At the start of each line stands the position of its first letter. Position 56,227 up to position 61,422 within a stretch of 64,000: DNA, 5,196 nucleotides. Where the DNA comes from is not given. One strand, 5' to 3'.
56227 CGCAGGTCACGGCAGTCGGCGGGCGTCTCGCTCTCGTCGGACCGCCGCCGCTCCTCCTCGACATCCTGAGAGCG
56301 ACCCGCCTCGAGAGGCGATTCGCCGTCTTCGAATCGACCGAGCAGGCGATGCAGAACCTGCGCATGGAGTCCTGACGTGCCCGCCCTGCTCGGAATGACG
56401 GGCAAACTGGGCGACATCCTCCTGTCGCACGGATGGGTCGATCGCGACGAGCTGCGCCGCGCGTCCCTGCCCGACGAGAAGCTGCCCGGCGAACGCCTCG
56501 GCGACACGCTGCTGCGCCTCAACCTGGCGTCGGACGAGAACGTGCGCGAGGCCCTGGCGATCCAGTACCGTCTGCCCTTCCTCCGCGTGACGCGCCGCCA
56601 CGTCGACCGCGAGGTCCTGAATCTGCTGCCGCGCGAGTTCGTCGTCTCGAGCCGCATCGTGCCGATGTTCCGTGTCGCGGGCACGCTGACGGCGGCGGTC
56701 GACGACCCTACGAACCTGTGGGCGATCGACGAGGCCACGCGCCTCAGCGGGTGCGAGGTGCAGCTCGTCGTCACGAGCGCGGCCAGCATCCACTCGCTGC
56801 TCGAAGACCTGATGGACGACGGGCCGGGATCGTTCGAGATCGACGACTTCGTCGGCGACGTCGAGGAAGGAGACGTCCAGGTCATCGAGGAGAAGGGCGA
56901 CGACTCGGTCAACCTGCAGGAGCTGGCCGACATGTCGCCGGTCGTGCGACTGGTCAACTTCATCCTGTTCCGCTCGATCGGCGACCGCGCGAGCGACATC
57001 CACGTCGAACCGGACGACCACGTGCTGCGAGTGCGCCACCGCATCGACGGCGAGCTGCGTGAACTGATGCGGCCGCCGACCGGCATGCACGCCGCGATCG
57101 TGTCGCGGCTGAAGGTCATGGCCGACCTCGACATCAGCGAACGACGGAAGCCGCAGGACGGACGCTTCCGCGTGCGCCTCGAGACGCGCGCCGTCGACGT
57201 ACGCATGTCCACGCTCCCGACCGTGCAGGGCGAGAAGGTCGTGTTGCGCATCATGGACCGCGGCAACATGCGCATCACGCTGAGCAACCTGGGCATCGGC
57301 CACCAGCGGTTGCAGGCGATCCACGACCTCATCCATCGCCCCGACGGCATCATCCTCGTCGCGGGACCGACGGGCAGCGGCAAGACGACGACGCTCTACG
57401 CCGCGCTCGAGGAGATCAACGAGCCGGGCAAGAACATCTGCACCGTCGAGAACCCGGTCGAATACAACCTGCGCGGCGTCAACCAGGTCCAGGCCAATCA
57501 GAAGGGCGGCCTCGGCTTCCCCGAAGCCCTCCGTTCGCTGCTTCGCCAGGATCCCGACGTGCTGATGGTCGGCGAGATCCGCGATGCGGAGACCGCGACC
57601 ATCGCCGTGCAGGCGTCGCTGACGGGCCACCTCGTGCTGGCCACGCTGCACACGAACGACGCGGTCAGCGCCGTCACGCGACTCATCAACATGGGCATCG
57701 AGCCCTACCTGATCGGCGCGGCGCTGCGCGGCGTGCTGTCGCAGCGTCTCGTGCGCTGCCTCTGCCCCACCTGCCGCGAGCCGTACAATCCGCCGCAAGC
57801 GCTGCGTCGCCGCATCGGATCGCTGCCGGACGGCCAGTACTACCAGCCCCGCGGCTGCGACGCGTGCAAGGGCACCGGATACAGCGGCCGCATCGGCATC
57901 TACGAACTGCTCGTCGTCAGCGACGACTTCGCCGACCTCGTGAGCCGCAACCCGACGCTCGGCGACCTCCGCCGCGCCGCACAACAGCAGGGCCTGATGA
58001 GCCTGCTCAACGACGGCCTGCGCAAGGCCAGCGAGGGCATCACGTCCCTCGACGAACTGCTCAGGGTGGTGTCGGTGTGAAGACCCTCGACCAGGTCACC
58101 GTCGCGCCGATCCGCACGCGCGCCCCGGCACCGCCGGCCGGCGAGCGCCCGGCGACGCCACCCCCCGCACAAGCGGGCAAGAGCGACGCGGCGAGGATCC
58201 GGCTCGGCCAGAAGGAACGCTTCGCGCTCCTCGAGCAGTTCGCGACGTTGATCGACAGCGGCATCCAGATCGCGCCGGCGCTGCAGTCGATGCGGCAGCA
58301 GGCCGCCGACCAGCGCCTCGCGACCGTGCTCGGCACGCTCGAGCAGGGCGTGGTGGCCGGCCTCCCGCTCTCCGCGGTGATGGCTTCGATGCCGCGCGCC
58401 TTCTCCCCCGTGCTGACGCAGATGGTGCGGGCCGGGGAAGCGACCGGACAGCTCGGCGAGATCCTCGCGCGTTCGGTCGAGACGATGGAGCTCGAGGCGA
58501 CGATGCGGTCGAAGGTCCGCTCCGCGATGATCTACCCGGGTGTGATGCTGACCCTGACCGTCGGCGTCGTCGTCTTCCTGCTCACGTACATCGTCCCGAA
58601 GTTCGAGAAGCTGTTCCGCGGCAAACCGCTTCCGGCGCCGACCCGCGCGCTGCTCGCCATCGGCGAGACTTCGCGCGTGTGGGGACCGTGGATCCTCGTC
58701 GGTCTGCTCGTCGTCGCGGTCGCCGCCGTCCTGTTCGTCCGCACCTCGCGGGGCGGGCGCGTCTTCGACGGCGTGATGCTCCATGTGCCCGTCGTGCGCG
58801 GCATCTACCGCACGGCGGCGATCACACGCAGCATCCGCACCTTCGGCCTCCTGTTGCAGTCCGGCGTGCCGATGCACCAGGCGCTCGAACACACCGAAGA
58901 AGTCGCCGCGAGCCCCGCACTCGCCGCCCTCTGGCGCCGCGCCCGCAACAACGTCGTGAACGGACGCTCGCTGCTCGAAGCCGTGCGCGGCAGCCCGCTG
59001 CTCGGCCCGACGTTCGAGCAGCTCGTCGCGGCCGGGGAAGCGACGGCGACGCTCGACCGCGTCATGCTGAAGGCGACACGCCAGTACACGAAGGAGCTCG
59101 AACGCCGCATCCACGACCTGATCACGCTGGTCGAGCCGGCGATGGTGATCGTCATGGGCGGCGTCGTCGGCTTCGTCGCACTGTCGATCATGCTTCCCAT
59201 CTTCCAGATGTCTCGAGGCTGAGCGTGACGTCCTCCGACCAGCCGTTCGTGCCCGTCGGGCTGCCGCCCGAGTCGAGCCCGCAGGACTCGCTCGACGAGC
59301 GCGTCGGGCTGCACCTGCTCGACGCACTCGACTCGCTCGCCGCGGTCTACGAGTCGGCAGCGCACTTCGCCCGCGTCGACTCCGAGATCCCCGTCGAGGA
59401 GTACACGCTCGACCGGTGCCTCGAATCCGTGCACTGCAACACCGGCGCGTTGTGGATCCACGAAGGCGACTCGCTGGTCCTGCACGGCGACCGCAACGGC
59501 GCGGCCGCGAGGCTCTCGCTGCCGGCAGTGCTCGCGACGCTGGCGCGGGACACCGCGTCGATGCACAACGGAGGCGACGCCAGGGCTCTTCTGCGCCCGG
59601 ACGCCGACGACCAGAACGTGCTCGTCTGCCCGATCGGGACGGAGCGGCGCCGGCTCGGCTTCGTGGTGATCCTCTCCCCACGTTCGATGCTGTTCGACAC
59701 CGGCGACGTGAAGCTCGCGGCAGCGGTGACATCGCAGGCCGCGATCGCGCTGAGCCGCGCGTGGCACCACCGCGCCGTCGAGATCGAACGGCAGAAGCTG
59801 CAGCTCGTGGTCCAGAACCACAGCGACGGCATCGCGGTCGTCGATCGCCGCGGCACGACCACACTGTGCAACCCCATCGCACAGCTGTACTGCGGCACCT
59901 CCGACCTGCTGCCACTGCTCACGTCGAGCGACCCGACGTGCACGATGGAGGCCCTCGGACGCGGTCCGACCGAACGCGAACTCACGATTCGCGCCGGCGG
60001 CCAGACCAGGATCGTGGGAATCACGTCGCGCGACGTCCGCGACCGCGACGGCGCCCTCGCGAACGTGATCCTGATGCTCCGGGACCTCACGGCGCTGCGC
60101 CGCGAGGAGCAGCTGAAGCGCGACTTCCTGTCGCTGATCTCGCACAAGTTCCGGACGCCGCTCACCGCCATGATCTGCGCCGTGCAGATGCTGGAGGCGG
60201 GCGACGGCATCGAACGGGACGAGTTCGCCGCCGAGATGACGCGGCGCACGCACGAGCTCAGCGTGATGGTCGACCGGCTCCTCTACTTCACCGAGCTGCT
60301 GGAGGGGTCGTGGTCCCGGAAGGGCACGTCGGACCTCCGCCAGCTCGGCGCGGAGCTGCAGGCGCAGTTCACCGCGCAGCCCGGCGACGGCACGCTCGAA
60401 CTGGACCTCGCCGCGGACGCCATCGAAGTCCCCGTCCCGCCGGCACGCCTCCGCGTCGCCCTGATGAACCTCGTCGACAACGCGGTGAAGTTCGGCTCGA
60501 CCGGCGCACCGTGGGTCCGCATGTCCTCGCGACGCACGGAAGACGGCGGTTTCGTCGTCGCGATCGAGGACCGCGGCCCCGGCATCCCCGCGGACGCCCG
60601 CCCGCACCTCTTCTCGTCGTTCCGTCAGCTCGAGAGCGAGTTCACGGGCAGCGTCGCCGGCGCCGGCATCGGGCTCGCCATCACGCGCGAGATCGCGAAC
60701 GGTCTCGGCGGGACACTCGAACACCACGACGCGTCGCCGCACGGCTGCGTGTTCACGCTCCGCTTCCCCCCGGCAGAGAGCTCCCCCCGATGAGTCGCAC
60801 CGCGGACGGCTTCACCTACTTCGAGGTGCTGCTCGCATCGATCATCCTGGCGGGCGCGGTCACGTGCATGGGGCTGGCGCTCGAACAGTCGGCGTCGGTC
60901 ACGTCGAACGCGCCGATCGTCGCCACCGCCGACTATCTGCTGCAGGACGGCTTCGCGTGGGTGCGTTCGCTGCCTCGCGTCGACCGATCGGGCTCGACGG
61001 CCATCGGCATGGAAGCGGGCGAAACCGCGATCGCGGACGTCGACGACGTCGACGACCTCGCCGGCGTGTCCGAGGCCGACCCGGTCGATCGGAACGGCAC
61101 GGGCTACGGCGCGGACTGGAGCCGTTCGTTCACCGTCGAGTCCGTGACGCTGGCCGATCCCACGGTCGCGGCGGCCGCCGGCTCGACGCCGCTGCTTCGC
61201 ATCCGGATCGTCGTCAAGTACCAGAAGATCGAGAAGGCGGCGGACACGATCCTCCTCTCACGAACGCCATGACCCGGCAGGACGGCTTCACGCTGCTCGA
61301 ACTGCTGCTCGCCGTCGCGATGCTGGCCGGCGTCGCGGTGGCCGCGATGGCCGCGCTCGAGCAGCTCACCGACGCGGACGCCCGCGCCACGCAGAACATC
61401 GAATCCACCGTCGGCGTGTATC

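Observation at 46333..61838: Hybrid type IV filament locus: PilMNOP alignment complex and secretin combined with a Gsp-like pseudopilin set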

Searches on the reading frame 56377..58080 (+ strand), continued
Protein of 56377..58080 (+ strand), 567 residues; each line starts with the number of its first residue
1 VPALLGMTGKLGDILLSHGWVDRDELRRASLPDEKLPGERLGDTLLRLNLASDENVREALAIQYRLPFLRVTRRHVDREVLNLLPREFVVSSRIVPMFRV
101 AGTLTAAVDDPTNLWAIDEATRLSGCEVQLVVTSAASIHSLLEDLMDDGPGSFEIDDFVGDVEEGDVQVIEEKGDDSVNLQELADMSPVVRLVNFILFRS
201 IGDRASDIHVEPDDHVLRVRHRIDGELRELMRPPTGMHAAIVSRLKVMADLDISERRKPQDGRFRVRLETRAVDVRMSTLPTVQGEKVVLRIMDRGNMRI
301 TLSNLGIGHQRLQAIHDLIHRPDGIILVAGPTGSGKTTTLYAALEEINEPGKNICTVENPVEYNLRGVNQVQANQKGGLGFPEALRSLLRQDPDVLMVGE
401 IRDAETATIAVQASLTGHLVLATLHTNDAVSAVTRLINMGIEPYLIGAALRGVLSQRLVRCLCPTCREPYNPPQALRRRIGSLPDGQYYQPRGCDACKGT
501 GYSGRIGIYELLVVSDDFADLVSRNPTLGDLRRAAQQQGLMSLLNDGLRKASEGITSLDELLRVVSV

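Call 101: get_annotated_region(hit=H28, flank=1500)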
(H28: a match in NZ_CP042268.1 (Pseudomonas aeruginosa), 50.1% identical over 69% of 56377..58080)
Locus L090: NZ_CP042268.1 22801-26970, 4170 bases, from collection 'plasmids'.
description: Pseudomonas aeruginosa strain HOU1 plasmid pHOU1-1, complete sequence
organism: Pseudomonas aeruginosa (NCBI taxid 287)
taxonomy: Bacteria; Pseudomonadota; Gammaproteobacteria; Pseudomonadales; Pseudomonadaceae; Pseudomonas; Pseudomonas aeruginosa
host: -; source: Homo sapiens,sputum; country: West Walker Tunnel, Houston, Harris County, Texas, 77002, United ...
typing (MOB-suite, as given by PLSDB): non-mobilizable
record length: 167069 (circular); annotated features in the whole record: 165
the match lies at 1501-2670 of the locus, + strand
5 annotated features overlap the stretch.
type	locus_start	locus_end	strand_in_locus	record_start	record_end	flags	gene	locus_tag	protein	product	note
CDS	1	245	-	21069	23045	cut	xcpQ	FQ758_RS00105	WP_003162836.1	GspD family T2SS secretin variant XcpQ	-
CDS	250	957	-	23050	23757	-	xcpP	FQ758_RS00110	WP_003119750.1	type II secretion system protein N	-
CDS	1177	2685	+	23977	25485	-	xcpR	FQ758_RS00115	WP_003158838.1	GspE family T2SS ATPase variant XcpR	-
CDS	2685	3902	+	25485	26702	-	xcpS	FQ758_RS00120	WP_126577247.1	GspF family T2SS innner membrane protein variant XcpS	-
CDS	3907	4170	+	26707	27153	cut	xcpT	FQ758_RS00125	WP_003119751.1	GspG family T2SS major pseudopilin variant XcpT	-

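Call 102: get_annotated_region(hit=H36, flank=1500)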
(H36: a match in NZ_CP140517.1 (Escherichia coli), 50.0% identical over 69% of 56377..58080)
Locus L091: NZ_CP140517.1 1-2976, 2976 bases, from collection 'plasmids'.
description: Escherichia coli strain PNUSAE151638 plasmid unnamed1, complete sequence
organism: Escherichia coli (NCBI taxid 562)
taxonomy: Bacteria; Pseudomonadota; Gammaproteobacteria; Enterobacterales; Enterobacteriaceae; Escherichia; Escherichia coli
host: -; source: -; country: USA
typing (MOB-suite, as given by PLSDB): non-mobilizable; replicon IncFIA,IncFIB
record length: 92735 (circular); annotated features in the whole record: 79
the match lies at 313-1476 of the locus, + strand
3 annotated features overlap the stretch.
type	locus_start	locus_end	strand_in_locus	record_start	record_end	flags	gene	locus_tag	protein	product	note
CDS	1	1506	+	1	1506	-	gspE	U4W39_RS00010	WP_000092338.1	type II secretion system ATPase GspE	GO:0015628 - protein secretion by the type II secretion system [Evidence IEA]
CDS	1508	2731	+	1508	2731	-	gspF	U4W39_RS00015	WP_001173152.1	type II secretion system inner membrane protein GspF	GO:0015628 - protein secretion by the type II secretion system [Evidence IEA]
CDS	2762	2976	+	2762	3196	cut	gspG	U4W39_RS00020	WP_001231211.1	type II secretion system major pseudopilin GspG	GO:0015628 - protein secretion by the type II secretion system [Evidence IEA]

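Call 103: get_annotated_region(hit=H23, flank=1500)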
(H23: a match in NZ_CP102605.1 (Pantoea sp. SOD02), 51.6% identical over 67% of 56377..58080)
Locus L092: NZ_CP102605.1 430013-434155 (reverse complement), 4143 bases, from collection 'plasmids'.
description: Pantoea sp. SOD02 plasmid pSOD02, complete sequence
organism: Pantoea sp. SOD02 (NCBI taxid 2970818)
taxonomy: Bacteria; Pseudomonadota; Gammaproteobacteria; Enterobacterales; Erwiniaceae; Pantoea; Pantoea sp. SOD02
host: -; source: cell culture,urban freshwater stream; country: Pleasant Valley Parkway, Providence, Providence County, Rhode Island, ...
typing (MOB-suite, as given by PLSDB): non-mobilizable; replicon rep_cluster_1232
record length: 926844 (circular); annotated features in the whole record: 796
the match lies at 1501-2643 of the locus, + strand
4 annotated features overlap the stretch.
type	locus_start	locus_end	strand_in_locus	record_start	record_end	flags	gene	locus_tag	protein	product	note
CDS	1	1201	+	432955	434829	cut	gspD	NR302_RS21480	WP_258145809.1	type II secretion system secretin GspD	GO:0015628 - protein secretion by the type II secretion system [Evidence IEA]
CDS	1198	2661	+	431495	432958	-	gspE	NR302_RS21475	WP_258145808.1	type II secretion system ATPase GspE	GO:0015628 - protein secretion by the type II secretion system [Evidence IEA]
CDS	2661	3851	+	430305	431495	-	gspF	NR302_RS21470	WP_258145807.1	type II secretion system inner membrane protein GspF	GO:0015628 - protein secretion by the type II secretion system [Evidence IEA]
CDS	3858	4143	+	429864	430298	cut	gspG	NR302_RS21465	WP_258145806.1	type II secretion system major pseudopilin GspG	GO:0015628 - protein secretion by the type II secretion system [Evidence IEA]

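Call 104: get_annotated_region(hit=H6, flank=4000)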
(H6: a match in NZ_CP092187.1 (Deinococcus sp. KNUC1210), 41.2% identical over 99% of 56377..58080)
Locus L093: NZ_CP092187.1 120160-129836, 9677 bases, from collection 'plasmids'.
description: Deinococcus sp. KNUC1210 plasmid unnamed1, complete sequence
organism: Deinococcus sp. KNUC1210 (NCBI taxid 2917691)
taxonomy: Bacteria; Deinococcota; Deinococci; Deinococcales; Deinococcaceae; Deinococcus; Deinococcus sp. KNUC1210
host: -; source: Setaria viridis,cell culture,rhizospheric soil; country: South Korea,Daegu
typing (MOB-suite, as given by PLSDB): non-mobilizable
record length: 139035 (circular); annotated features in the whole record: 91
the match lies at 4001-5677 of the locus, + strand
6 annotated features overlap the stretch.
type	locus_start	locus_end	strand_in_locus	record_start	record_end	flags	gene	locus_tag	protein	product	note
CDS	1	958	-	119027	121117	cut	-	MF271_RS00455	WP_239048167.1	hypothetical protein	-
CDS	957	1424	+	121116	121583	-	-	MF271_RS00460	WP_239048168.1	hypothetical protein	-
CDS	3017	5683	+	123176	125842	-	-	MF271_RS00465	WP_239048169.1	ATPase, T2SS/T4P/T4SS family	-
CDS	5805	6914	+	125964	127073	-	-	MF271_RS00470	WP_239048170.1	metallophosphoesterase family protein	-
CDS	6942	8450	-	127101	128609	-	-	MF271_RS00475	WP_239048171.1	SulP family inorganic anion transporter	-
CDS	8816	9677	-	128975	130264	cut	-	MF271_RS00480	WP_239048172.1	trypsin-like peptidase domain-containing protein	-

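Call 105: get_annotated_region(hit=H8, flank=4000)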
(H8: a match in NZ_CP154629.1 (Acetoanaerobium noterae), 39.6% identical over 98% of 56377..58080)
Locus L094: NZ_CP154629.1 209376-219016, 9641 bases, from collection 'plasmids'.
description: Acetoanaerobium noterae strain DSL2 plasmid pTPELB2, complete sequence
organism: Acetoanaerobium noterae (NCBI taxid 745369)
taxonomy: Bacteria; Bacillota; Clostridia; Peptostreptococcales; Filifactoraceae; Acetoanaerobium; Acetoanaerobium noterae
host: -; source: cell culture,Sludge of a digestion tower of a wastewater treatment plant; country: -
typing (MOB-suite, as given by PLSDB): non-mobilizable
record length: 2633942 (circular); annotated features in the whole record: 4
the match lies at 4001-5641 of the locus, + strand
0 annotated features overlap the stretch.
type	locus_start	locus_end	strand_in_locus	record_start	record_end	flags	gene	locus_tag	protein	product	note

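Call 106: get_annotated_region(hit=H10, flank=4000)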
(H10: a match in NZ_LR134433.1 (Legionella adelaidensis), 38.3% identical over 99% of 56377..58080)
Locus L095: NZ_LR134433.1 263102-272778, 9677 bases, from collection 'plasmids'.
description: Legionella adelaidensis strain NCTC12735 plasmid 24, complete sequence
organism: Legionella adelaidensis (NCBI taxid 45056)
taxonomy: Bacteria; Pseudomonadota; Gammaproteobacteria; Legionellales; Legionellaceae; Legionella; Legionella adelaidensis
host: -; source: environmental,Cooling tower water; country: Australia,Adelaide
typing (MOB-suite, as given by PLSDB): mobilizable; relaxase MOBH
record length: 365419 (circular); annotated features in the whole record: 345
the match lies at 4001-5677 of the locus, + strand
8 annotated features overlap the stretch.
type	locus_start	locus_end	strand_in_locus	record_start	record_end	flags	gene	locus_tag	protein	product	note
CDS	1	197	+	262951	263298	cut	-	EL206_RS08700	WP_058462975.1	hypothetical protein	-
CDS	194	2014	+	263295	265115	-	mshL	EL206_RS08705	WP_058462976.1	pilus (MSHA type) biogenesis protein MshL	GO:0009306 - protein secretion [Evidence IEA]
CDS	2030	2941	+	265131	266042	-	-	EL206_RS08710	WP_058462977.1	AAA family ATPase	-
CDS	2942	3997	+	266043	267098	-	-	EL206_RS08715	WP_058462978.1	hypothetical protein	-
CDS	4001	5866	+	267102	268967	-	-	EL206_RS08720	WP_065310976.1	GspE/PulE family protein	GO:0009306 - protein secretion [Evidence IEA]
CDS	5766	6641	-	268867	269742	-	-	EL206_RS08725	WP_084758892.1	cytochrome c oxidase subunit 3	-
CDS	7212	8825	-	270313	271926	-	ctaD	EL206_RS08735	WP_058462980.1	cytochrome c oxidase subunit I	-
CDS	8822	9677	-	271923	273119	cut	coxB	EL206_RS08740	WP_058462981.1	cytochrome c oxidase subunit II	-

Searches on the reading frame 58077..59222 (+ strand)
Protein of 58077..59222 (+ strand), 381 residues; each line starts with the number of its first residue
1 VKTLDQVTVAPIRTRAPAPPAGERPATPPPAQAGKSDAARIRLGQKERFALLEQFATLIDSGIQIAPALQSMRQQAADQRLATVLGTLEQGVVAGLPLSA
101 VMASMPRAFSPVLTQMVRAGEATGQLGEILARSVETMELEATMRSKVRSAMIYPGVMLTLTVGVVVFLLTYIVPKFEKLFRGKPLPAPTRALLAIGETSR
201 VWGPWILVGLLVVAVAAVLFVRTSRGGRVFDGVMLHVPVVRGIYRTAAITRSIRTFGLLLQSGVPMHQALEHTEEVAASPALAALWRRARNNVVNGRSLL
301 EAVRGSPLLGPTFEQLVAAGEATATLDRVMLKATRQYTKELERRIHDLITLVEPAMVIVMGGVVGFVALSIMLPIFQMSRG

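Call 8: search_protein_families(library=pfam, max_evalue=0.01, proteins=[window:58077-59222:+])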
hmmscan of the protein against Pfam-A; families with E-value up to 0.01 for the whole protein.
window:58077-59222:+ (381 aa): 1 family
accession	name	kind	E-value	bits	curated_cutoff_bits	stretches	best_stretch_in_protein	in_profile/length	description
PF00482.28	T2SSF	-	1.5e-49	167.5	25.2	2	52-174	2-125/125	Type II secretion system (T2SS), protein F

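Call 10: search_protein_families(library=ncbifam, max_evalue=0.01, proteins=[window:58077-59222:+])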
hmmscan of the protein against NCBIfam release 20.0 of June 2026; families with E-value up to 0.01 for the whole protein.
window:58077-59222:+ (381 aa): 6 families
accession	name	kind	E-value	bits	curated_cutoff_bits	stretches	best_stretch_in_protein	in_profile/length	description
TIGR02120.1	GspF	equivalog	2.6e-80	270.6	424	1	36-379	53-398/401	type II secretion system inner membrane protein GspF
NF052607.1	T4PiliAsmPilCThrm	equivalog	1.4e-63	215.4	700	1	53-378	73-400/406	type IV pilus assembly protein PilC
NF007861.0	PRK10573.1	equivalog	2.5e-59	201.3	401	1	45-379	58-395/401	protein transport protein HofC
NF052606.1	T4PiliAsmPilCMyx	equivalog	2.9e-59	201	700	1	46-379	80-415/419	type IV pilus assembly protein PilC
NF047826.1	T3SSXpsF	equivalog_domain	6.6e-43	147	650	1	46-379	66-401/405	type II secretion system protein XpsF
NF041012.2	T4P_ComGB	equivalog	3.3e-37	128.6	240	1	47-378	2-330/332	competence type IV pilus assembly protein ComGB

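Call 28: search_solved_structures(query=window:58077-59222:+, max_evalue=0.001)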
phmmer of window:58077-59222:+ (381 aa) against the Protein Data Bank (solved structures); distinct sequences matched with E-value up to 0.001: 5.
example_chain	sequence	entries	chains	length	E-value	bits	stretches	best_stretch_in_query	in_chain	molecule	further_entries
3jc8_Ca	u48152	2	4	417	3.5e-45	158.3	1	47-379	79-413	Type 4 fimbrial assembly protein PilC | PilC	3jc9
2vma_A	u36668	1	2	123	8.4e-11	45.2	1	51-151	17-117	GENERAL SECRETION PATHWAY PROTEIN F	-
2vmb_A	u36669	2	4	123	1.5e-10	44.4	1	51-150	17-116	GENERAL SECRETION PATHWAY PROTEIN F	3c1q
5nbg_A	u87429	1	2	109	1.4e-09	41.2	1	50-149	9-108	General secretion pathway protein F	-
2whn_A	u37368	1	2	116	1.3e-08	38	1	44-150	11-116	PILUS ASSEMBLY PROTEIN PILC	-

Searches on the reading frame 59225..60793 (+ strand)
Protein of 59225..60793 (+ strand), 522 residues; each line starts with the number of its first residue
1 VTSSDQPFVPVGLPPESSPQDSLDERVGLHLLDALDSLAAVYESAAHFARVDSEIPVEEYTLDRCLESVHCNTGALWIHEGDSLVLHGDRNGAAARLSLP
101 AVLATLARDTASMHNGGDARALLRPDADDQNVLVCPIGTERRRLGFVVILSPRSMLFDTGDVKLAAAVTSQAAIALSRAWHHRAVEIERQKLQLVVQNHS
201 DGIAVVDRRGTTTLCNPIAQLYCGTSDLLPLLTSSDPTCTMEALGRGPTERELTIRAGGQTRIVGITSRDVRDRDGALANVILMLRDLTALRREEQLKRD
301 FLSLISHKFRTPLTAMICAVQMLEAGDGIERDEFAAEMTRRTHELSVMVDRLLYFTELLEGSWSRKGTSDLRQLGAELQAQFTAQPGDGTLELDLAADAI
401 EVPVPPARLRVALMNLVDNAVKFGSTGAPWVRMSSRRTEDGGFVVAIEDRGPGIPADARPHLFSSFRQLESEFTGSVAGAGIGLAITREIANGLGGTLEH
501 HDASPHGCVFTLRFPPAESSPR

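Call 8: search_protein_families(library=pfam, max_evalue=0.01, proteins=[window:59225-60793:+])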
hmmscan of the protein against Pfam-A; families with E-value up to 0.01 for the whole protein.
window:59225-60793:+ (522 aa): 7 families
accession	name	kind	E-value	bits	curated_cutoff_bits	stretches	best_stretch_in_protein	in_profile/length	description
PF02518.31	HATPase_c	-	4.7e-22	79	26.4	1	407-516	4-109/111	Histidine kinase-, DNA gyrase B-, and HSP90-like ATPase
PF00512.31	HisKA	-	5.2e-10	39.7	26.9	1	298-358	2-63/66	His Kinase A (phospho-acceptor) domain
PF13492.12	GAF_3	-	6.6e-07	30.2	27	1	94-178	45-129/129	GAF domain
PF08448.16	PAS_4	-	0.00043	20.9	23.1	1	200-293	5-110/110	PAS fold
PF13581.12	HATPase_c_2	-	0.00088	19.7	27.4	1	408-494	31-112/127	Histidine kinase-like ATPase domain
PF01590.32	GAF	-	0.0021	19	22.4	1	63-176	11-133/133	GAF domain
PF13185.12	GAF_2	-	0.0024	18.5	28.6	1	105-176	59-135/136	GAF domain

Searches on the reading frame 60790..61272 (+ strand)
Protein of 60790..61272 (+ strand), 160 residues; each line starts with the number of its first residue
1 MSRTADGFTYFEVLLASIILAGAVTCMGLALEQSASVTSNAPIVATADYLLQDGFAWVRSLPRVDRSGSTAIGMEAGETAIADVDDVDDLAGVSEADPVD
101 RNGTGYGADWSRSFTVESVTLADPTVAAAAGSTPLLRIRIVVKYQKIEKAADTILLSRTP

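Call 8: search_protein_families(library=pfam, max_evalue=0.01, proteins=[window:60790-61272:+])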
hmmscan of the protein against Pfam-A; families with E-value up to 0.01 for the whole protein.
window:60790-61272:+ (160 aa): 0 families

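Call 81: search_protein_families(library=ncbifam, max_evalue=0.1, proteins=[window:60790-61272:+])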
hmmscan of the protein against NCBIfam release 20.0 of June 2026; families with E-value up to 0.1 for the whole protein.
window:60790-61272:+ (160 aa): 1 family
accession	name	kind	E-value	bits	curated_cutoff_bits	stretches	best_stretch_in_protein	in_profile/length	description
NF006453.0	PRK08808.1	equivalog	0.0015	17.7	295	1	2-40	3-40/211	type II secretion system protein J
